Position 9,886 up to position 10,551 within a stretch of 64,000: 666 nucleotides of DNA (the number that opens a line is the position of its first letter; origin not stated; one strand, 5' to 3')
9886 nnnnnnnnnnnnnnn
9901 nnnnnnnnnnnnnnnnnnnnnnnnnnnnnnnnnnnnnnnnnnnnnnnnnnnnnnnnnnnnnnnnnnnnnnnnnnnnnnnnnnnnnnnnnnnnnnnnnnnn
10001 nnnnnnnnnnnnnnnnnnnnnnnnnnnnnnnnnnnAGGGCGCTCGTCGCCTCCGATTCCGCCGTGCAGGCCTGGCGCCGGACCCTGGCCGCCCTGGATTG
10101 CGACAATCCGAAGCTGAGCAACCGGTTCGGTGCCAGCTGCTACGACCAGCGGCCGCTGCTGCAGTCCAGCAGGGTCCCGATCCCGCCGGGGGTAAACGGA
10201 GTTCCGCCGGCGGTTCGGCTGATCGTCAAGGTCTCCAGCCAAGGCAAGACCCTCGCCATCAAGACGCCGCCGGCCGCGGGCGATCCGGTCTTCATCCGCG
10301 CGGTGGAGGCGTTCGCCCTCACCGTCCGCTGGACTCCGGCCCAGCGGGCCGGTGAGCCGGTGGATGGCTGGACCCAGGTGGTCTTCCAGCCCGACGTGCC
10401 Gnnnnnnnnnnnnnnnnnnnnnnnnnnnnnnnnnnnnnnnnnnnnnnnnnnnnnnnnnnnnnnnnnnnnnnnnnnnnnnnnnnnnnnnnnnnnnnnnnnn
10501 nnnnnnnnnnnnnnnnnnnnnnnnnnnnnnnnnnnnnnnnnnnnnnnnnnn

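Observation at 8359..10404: Ser/Thr kinase whose periplasmic end looks like a TonB C-terminal domain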

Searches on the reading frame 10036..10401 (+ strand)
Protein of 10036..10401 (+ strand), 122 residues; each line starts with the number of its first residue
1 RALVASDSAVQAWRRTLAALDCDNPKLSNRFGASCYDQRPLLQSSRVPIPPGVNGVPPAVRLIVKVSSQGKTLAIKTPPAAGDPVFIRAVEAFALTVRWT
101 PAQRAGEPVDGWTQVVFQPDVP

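Call 3: search_protein_families(library=pfam, proteins=[window:10099-10401:+], max_evalue=10)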
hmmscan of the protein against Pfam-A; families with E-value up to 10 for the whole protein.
window:10099-10401:+ (101 aa): 2 families
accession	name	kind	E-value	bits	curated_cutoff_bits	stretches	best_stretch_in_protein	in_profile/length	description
PF10964.13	DUF2766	-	0.003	18.3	27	1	39-74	35-71/79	Protein of unknown function (DUF2766)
PF03544.19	TonB_C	-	0.0052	17.7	24.6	1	39-96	18-77/79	Gram-negative bacterial TonB protein C-terminal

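Call 4: search_protein_families(library=ncbifam, proteins=[window:10099-10401:+], max_evalue=10)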
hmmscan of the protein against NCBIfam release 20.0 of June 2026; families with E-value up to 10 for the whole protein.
window:10099-10401:+ (101 aa): 2 families
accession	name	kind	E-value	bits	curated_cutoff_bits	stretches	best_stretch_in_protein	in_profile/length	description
NF038079.1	TonB_sider_MxcH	equivalog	0.038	12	925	1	34-89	20-74/792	TonB-dependent siderophore myxochelin receptor MxcH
TIGR01352.1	tonB_Cterm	subfamily_domain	0.039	14.3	27.1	1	27-93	4-68/76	TonB family protein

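Call 6: search_solved_structures(query=window:10036-10401:+, max_evalue=10, show_alignments=3)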
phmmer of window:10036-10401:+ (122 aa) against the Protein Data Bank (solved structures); distinct sequences matched with E-value up to 10: 1.
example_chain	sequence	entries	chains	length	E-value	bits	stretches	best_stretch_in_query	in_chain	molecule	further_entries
7zcb_B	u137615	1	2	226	0.5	13.7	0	73-114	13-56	Pikachurin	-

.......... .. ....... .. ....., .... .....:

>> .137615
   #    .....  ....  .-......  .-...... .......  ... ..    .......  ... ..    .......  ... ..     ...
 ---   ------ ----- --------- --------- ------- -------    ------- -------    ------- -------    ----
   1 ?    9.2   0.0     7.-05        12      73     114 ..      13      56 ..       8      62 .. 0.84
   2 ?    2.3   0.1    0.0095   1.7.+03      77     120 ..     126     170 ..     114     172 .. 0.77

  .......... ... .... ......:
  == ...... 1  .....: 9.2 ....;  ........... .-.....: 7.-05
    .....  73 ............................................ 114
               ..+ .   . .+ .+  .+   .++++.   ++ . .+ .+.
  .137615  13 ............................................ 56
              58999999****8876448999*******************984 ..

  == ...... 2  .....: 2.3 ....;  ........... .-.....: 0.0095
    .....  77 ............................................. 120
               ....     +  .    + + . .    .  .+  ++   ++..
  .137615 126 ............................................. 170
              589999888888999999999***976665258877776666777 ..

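Call 18: search_protein_representatives(alignment_id=A1)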
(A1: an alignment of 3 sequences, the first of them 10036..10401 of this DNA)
Query: 3 sequences, 122 profile positions. Proteins with E-value up to 0.001 (for the whole library): 326; up to 1e-10: 85; up to 1e-30: 7. The best 150 are listed.
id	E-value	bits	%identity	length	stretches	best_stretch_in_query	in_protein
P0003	4.5e-54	197.5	-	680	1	3-122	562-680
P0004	9.0e-52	190.1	-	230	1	2-122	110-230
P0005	9.3e-52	190.0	-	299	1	4-122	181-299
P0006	1.9e-49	182.5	-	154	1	4-122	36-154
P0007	1.7e-41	156.8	-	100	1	24-122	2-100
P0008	3.6e-41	155.8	-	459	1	6-122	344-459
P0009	1.1e-31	125.3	-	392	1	5-120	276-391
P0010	1.3e-29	118.5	-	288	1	16-120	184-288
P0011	8.7e-29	115.8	-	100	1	24-120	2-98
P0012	1.3e-25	105.6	-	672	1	12-122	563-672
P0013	6.9e-23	96.8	-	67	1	56-122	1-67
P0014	7.9e-22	93.4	-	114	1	21-119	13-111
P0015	9.8e-22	93.1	-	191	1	19-120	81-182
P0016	1.4e-21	92.5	-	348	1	29-120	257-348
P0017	2.7e-20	88.4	-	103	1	31-121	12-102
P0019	1.7e-19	85.9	-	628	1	21-117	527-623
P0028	4.3e-17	78.1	-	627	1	20-119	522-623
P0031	1.3e-16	76.6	-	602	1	30-119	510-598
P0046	6.6e-15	71.0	-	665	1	21-119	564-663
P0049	2.8e-14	69.0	-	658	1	20-121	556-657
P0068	9.2e-12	60.9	-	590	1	20-120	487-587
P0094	1.8e-10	56.7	-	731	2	14-116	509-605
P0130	1.1e-08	50.9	-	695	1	23-119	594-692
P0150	8.0e-08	48.2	-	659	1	2-119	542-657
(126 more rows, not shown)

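Call 22: search_protein_families(library=pfam, alignment_id=A2, max_evalue=0.001)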
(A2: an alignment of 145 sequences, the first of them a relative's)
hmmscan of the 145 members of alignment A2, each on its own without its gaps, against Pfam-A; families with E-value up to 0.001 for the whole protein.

A. member 1, P0003 (680 aa): 7 families
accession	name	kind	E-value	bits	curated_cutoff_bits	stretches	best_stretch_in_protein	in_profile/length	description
PF00069.31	Pkinase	-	1.4e-49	169.3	31.7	1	52-303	1-257/263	Protein kinase domain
PF07714.23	PK_Tyr_Ser-Thr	-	3.5e-31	108.9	23.1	1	53-296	2-248/258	Protein tyrosine and serine/threonine kinase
PF03109.22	ABC1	-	7.4e-07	29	22.9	1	94-199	117-216/244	ABC1 atypical kinase-like domain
PF13240.11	Zn_Ribbon_1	-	4.4e-06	26.7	25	1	2-21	1-20/23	zinc-ribbon domain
PF01636.29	APH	-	6.9e-06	26.4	23.2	0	168-200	167-200/239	Phosphotransferase enzyme family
PF08308.17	PEGA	-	3.2e-05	24.2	20.8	1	490-551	2-64/71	PEGA domain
PF12773.13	DZR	-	0.00021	21.8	27.3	1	3-25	1-23/45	Double zinc ribbon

B. families by the number of members that match (of 145 scanned): 43 families (the first 25 are shown)
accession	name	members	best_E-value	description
PF03544.19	TonB_C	118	5.8e-103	Gram-negative bacterial TonB protein C-terminal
PF08308.17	PEGA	47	7.2e-10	PEGA domain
PF13103.11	TonB_2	19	1.4e-20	TonB C terminal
PF00069.31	Pkinase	18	3e-54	Protein kinase domain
PF07714.23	PK_Tyr_Ser-Thr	18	1.5e-34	Protein tyrosine and serine/threonine kinase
PF01636.29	APH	17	2.7e-08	Phosphotransferase enzyme family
PF03109.22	ABC1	14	1.1e-07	ABC1 atypical kinase-like domain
PF13620.12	CarboxypepD_reg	12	3.1e-18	Carboxypeptidase regulatory-like domain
PF13240.11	Zn_Ribbon_1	10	3.6e-08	zinc-ribbon domain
PF12773.13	DZR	7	1.7e-05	Double zinc ribbon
PF05569.17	Peptidase_M56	6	2.5e-39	BlaR1 peptidase M56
PF13248.11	Zn_ribbon_3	6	6.6e-06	zinc-ribbon domain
PF02368.24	Big_2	4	6.6e-09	Bacterial Ig-like domain (group 2)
PF14559.12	TPR_19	3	1.7e-12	Tetratricopeptide repeat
PF07719.23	TPR_2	3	6.2e-11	Tetratricopeptide repeat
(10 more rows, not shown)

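Call 33: find_related_loci(query=A4, collection=genome_contigs, flank=10000)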
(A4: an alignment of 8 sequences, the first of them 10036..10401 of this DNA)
Query A4 (122 aa) in genome_contigs; peptide patterns used: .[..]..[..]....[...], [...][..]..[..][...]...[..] (x = any residue, [..] = any of these).
150 stretches matched a pattern; 41 encode a relative of the query (tblastn E <= 1e-3); 41 distinct loci.
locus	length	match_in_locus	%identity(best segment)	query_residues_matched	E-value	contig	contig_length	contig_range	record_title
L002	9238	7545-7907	88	1-121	2e-69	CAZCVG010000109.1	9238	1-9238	MAG TPA_asm: uncultured Gemmatimonadaceae bacterium isolate SRP287453_co1_140 genome assembly, contig: NODE_14391_length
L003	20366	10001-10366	86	1-122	3e-67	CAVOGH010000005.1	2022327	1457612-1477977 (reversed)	MAG: uncultured Gemmatimonadales bacterium isolate MFD09964.bin.1.312 genome assembly, contig: contig_5608, whole genome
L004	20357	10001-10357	56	5-122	4e-38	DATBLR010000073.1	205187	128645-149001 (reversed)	MAG TPA_asm: Gemmatimonadales bacterium isolate SMAG_U3977 k141_2274635, whole genome shotgun sequence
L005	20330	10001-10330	58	14-122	7e-38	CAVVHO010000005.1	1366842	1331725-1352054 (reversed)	MAG: uncultured Gemmatimonadales bacterium isolate MFD02242.bin.1.342 genome assembly, contig: contig_3906, whole genome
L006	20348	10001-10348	59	8-122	1e-37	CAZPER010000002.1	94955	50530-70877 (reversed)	MAG TPA_asm: uncultured Gemmatimonadaceae bacterium isolate SRP302447_co1_815 genome assembly, contig: NODE_794_length_9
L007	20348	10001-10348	59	8-122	2e-37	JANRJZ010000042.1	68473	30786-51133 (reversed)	MAG: Gemmatimonadota bacterium isolate bins.22 k141_5193198, whole genome shotgun sequence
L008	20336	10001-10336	58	14-122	1e-37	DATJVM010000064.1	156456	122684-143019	MAG TPA_asm: Gemmatimonadales bacterium isolate SMAG_U15073 k141_514165, whole genome shotgun sequence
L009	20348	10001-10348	59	8-122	2e-37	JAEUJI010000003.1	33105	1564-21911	MAG: Gemmatimonadetes bacterium isolate new MAG-65 k141_918169, whole genome shotgun sequence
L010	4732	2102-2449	55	8-122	3e-37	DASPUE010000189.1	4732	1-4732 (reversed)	MAG TPA_asm: Gemmatimonadales bacterium isolate SMAG_U12295 k141_1018074, whole genome shotgun sequence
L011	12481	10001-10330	58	14-122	3e-37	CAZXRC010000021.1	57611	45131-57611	MAG TPA_asm: uncultured Gemmatimonadaceae bacterium isolate SRP237561_co1_380 genome assembly, contig: NODE_725_length_5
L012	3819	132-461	57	14-122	3e-37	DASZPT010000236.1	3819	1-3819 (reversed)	MAG TPA_asm: Gemmatimonadales bacterium isolate SMAG_U5978 k141_498817, whole genome shotgun sequence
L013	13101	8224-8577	56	6-122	3e-37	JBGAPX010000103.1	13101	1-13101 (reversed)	MAG: Gemmatimonadales bacterium isolate MAG_MBR_H10.8 MBRH10-8_opera_contig_14975, whole genome shotgun sequence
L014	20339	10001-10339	58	11-122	2e-37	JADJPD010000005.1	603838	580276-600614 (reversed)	MAG: Gemmatimonadetes bacterium isolate Fred_18-Q3-R57-64_BATAC.299 tig00004711-10-6047710, whole genome shotgun sequenc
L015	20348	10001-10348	57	8-122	2e-37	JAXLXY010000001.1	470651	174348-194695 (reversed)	MAG: Gemmatimonadales bacterium isolate STL-GEM4 C1.156.fa-1, whole genome shotgun sequence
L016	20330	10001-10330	58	14-122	3e-37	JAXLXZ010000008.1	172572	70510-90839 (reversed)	MAG: Gemmatimonadales bacterium isolate STL-GEM5 C2.198.fa-8, whole genome shotgun sequence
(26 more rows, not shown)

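Call 48: find_encoding_contigs(protein=P0019, flank=8000, max_places=3)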
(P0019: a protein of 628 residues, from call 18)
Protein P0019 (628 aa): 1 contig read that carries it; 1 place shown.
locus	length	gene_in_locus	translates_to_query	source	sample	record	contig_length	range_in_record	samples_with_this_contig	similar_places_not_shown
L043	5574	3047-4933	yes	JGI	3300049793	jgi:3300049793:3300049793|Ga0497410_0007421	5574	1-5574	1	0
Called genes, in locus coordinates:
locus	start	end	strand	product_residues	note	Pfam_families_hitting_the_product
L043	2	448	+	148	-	?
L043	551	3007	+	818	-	-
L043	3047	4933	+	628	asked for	PF12773:DZR (faint), PF13240:Zn_Ribbon_1 (weak), PF24463:DUF7577, PF00069:Pkinase, PF07714:PK_Tyr_Ser-Thr, PF08308:PEGA (weak), PF03544:TonB_C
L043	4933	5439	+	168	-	PF25087:GMPPB_C (faint), PF25084:LbH_EIF2B (weak), PF00132:Hexapep, PF14602:Hexapep_2 (weak)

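Call 49: search_protein_families(library=pfam, proteins=[P0012, P0019, P0028, P0031, P0046, P0049, P0068, P0094, P0130, P0150], max_evalue=0.001)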
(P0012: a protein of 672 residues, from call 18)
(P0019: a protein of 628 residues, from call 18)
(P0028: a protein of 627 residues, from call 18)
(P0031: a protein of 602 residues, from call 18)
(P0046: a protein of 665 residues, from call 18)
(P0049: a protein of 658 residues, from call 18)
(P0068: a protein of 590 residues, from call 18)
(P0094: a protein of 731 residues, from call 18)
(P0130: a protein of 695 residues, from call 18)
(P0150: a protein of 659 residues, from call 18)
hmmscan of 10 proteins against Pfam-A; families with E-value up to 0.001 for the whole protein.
P0012 (672 aa): 7 families
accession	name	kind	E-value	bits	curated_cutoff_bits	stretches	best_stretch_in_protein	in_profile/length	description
PF00069.31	Pkinase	-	1.2e-46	159.7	31.7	1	52-298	1-253/263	Protein kinase domain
PF07714.23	PK_Tyr_Ser-Thr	-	4e-30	105.4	23.1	1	53-297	2-249/258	Protein tyrosine and serine/threonine kinase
PF13240.11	Zn_Ribbon_1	-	5.6e-08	32.8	25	1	2-21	1-20/23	zinc-ribbon domain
PF08308.17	PEGA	-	5.3e-06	26.7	20.8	1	481-541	2-65/71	PEGA domain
PF03109.22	ABC1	-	4.5e-05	23.1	22.9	1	93-200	116-217/244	ABC1 atypical kinase-like domain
PF01636.29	APH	-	0.00016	21.9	23.2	0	168-197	167-197/239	Phosphotransferase enzyme family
PF13248.11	Zn_ribbon_3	-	0.00089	19.1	27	0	3-24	5-26/26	zinc-ribbon domain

P0019 (628 aa): 11 families
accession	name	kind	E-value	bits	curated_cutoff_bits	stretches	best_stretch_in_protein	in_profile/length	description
PF00069.31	Pkinase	-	7.7e-48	163.6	31.7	1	52-299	1-253/263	Protein kinase domain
PF07714.23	PK_Tyr_Ser-Thr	-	4.7e-29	101.9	23.1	1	54-299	3-250/258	Protein tyrosine and serine/threonine kinase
PF03544.19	TonB_C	-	1.3e-09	38.8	24.6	1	566-623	18-75/79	Gram-negative bacterial TonB protein C-terminal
PF24463.1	DUF7577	-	1.3e-08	34.8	28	1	2-24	4-26/27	Domain of unknown function (DUF7577)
PF08308.17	PEGA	-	3.2e-07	30.6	20.8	1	448-507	7-69/71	PEGA domain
PF13240.11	Zn_Ribbon_1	-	1.1e-06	28.6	25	1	2-24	1-23/23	zinc-ribbon domain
PF12773.13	DZR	-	1.7e-05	25.3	27.3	1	3-25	1-23/45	Double zinc ribbon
PF03109.22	ABC1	-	6.7e-05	22.6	22.9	1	126-200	144-216/244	ABC1 atypical kinase-like domain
PF13248.11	Zn_ribbon_3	-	0.00018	21.3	27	1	2-24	4-26/26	zinc-ribbon domain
PF01636.29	APH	-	0.0002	21.6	23.2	0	171-198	169-197/239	Phosphotransferase enzyme family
PF24460.1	DUF7575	-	0.00043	20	28.5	1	3-24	6-27/28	Domain of unknown function (DUF7575)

P0028 (627 aa): 7 families
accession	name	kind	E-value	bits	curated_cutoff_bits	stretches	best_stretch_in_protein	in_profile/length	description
PF00069.31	Pkinase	-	1.8e-44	152.5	31.7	1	52-301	1-255/263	Protein kinase domain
PF07714.23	PK_Tyr_Ser-Thr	-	3.1e-28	99.2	23.1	1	54-298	3-250/258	Protein tyrosine and serine/threonine kinase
PF13240.11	Zn_Ribbon_1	-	8.3e-08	32.2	25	1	2-23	1-22/23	zinc-ribbon domain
PF01636.29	APH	-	4.2e-05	23.9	23.2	0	168-197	167-197/239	Phosphotransferase enzyme family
PF03109.22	ABC1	-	0.00013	21.6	22.9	0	95-201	118-218/244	ABC1 atypical kinase-like domain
PF03544.19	TonB_C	-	0.00052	20.8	24.6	0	566-621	20-77/79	Gram-negative bacterial TonB protein C-terminal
PF12773.13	DZR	-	0.00088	19.8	27.3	0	3-25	1-23/45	Double zinc ribbon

P0031 (602 aa): 7 families
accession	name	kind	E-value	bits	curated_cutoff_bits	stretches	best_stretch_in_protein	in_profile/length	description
PF00069.31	Pkinase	-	6.3e-50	170.5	31.7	1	52-298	1-253/263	Protein kinase domain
PF07714.23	PK_Tyr_Ser-Thr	-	1.5e-34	119.9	23.1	1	55-297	4-249/258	Protein tyrosine and serine/threonine kinase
PF13240.11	Zn_Ribbon_1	-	7.5e-06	26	25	1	3-24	2-23/23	zinc-ribbon domain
PF24463.1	DUF7577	-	9e-05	22.4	28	1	3-24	5-26/27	Domain of unknown function (DUF7577)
PF03109.22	ABC1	-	9.4e-05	22.1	22.9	1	89-199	112-216/244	ABC1 atypical kinase-like domain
PF01636.29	APH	-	0.00014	22.1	23.2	1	152-197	150-197/239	Phosphotransferase enzyme family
PF12773.13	DZR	-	0.00018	22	27.3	1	3-25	1-23/45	Double zinc ribbon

P0046 (665 aa): 8 families
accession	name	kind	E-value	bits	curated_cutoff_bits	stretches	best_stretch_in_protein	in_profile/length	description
PF00069.31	Pkinase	-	1.8e-50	172.2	31.7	1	53-300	1-254/263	Protein kinase domain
PF07714.23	PK_Tyr_Ser-Thr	-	1.2e-27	97.3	23.1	1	54-299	2-250/258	Protein tyrosine and serine/threonine kinase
PF13240.11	Zn_Ribbon_1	-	1.7e-06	28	25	1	2-24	1-23/23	zinc-ribbon domain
PF08308.17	PEGA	-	6.9e-06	26.3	20.8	1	501-557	10-69/71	PEGA domain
PF01636.29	APH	-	1.6e-05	25.2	23.2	1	137-198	139-197/239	Phosphotransferase enzyme family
PF13620.12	CarboxypepD_reg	-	2.1e-05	25.2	32.3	1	519-556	44-82/82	Carboxypeptidase regulatory-like domain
PF03544.19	TonB_C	-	3.5e-05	24.6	24.6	1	605-660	19-74/79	Gram-negative bacterial TonB protein C-terminal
PF13248.11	Zn_ribbon_3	-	0.00046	20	27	1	3-24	5-26/26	zinc-ribbon domain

P0049 (658 aa): 6 families
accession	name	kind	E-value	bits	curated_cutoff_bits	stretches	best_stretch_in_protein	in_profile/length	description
PF00069.31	Pkinase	-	1.1e-49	169.7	31.7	1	52-298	1-253/263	Protein kinase domain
PF07714.23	PK_Tyr_Ser-Thr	-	5.8e-30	104.9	23.1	1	54-297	3-249/258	Protein tyrosine and serine/threonine kinase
PF03109.22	ABC1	-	3e-07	30.3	22.9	1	91-199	114-216/244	ABC1 atypical kinase-like domain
PF01636.29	APH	-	5.3e-06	26.8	23.2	1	167-197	166-197/239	Phosphotransferase enzyme family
PF08308.17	PEGA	-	1.2e-05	25.5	20.8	1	472-536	2-69/71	PEGA domain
PF03544.19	TonB_C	-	0.00041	21.2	24.6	0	599-651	21-73/79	Gram-negative bacterial TonB protein C-terminal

P0068 (590 aa): 6 families
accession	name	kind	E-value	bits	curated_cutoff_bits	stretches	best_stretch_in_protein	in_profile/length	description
PF00069.31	Pkinase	-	1.1e-44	153.3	31.7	1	2-242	13-257/263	Protein kinase domain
PF07714.23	PK_Tyr_Ser-Thr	-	1.4e-29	103.6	23.1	1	9-238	24-251/258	Protein tyrosine and serine/threonine kinase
PF08308.17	PEGA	-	1.3e-08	35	20.8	1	423-483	5-68/71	PEGA domain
PF03544.19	TonB_C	-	1.8e-07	31.9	24.6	1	520-580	11-71/79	Gram-negative bacterial TonB protein C-terminal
PF03109.22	ABC1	-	4.8e-05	23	22.9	1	32-138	117-216/244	ABC1 atypical kinase-like domain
PF01636.29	APH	-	0.0002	21.6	23.2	0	101-136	164-197/239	Phosphotransferase enzyme family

P0094 (731 aa): 5 families
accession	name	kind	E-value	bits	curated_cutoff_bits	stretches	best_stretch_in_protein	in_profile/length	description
PF00069.31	Pkinase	-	6.5e-43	147.5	31.7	1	56-312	4-260/263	Protein kinase domain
PF07714.23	PK_Tyr_Ser-Thr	-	1.3e-29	103.8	23.1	1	58-305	6-250/258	Protein tyrosine and serine/threonine kinase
PF03544.19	TonB_C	-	1.7e-08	35.2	24.6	0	665-719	20-73/79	Gram-negative bacterial TonB protein C-terminal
PF01636.29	APH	-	3.8e-06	27.3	23.2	0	78-170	22-110/239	Phosphotransferase enzyme family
PF13240.11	Zn_Ribbon_1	-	0.00059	20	25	0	4-24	2-22/23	zinc-ribbon domain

P0130 (695 aa): 11 families
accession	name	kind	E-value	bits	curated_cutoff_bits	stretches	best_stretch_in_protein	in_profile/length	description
PF00069.31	Pkinase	-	1.4e-50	172.6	31.7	1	61-310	1-256/263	Protein kinase domain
PF07714.23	PK_Tyr_Ser-Thr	-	1.8e-30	106.6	23.1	1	62-308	2-251/258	Protein tyrosine and serine/threonine kinase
PF08308.17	PEGA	-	2e-08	34.4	20.8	1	501-556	8-66/71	PEGA domain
PF13240.11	Zn_Ribbon_1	-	9.3e-07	28.9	25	1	2-21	1-20/23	zinc-ribbon domain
PF03109.22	ABC1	-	5.7e-06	26.1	22.9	1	100-208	114-216/244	ABC1 atypical kinase-like domain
PF13620.12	CarboxypepD_reg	-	2.2e-05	25.1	32.3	1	522-557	45-81/82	Carboxypeptidase regulatory-like domain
PF13248.11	Zn_ribbon_3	-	2.5e-05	24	27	1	3-24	5-26/26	zinc-ribbon domain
PF03544.19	TonB_C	-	0.0002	22.2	24.6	0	630-690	16-75/79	Gram-negative bacterial TonB protein C-terminal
PF12773.13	DZR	-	0.00027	21.5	27.3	1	3-24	1-22/45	Double zinc ribbon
PF04612.17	T2SSM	-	0.00057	20.6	27.8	1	408-487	21-99/160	Type II secretion system (T2SS), protein M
PF01636.29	APH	-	0.00092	19.5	23.2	0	161-205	150-196/239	Phosphotransferase enzyme family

P0150 (659 aa): 7 families
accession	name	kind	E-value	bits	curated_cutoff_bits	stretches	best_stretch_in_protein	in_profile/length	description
PF00069.31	Pkinase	-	3.8e-49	167.9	31.7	1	54-300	1-253/263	Protein kinase domain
PF07714.23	PK_Tyr_Ser-Thr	-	5.1e-30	105.1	23.1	1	55-298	2-248/258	Protein tyrosine and serine/threonine kinase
PF13240.11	Zn_Ribbon_1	-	5.3e-06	26.5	25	1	2-21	1-20/23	zinc-ribbon domain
PF03544.19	TonB_C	-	6.7e-05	23.7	24.6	1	597-653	17-73/79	Gram-negative bacterial TonB protein C-terminal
PF03109.22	ABC1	-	0.00012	21.8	22.9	1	96-202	117-217/244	ABC1 atypical kinase-like domain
PF13248.11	Zn_ribbon_3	-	0.00019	21.2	27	1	2-23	4-25/26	zinc-ribbon domain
PF01636.29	APH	-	0.00028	21.2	23.2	0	170-197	167-195/239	Phosphotransferase enzyme family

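Call 58: find_encoding_contigs(protein=P0094, flank=8000, max_places=2)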
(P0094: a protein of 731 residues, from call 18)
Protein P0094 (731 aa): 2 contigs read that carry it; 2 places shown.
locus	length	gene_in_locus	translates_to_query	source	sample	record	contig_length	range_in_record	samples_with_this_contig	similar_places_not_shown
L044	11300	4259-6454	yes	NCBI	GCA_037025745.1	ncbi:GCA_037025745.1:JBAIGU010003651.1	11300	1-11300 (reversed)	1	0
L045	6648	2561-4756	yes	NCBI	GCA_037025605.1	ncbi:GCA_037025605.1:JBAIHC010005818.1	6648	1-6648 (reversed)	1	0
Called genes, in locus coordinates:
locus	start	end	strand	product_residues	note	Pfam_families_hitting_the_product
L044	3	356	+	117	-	?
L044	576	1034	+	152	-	PF14534:DUF4440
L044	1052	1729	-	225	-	-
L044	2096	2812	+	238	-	PF01292:Ni_hydr_CYTB, PF14358:DUF4405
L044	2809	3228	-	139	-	-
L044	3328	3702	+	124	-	PF04241:DUF423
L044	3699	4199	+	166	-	PF12867:DinB_2, PF07606:DUF1569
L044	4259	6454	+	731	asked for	PF00069:Pkinase, PF01636:APH (faint), PF07714:PK_Tyr_Ser-Thr, PF03544:TonB_C (faint)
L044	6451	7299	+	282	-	PF02368:Big_2 (weak)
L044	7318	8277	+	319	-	PF13793:Pribosyltran_N, PF00156:Pribosyltran, PF14572:Pribosyl_synth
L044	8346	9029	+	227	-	PF01386:Ribosomal_L25p, PF14693:Ribosomal_TL5_C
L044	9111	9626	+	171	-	PF01195:Pept_tRNA_hydro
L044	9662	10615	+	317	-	-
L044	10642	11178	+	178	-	PF09335:VTT_dom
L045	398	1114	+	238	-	PF01292:Ni_hydr_CYTB, PF14358:DUF4405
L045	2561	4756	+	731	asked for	PF00069:Pkinase, PF01636:APH (faint), PF07714:PK_Tyr_Ser-Thr, PF03544:TonB_C (faint)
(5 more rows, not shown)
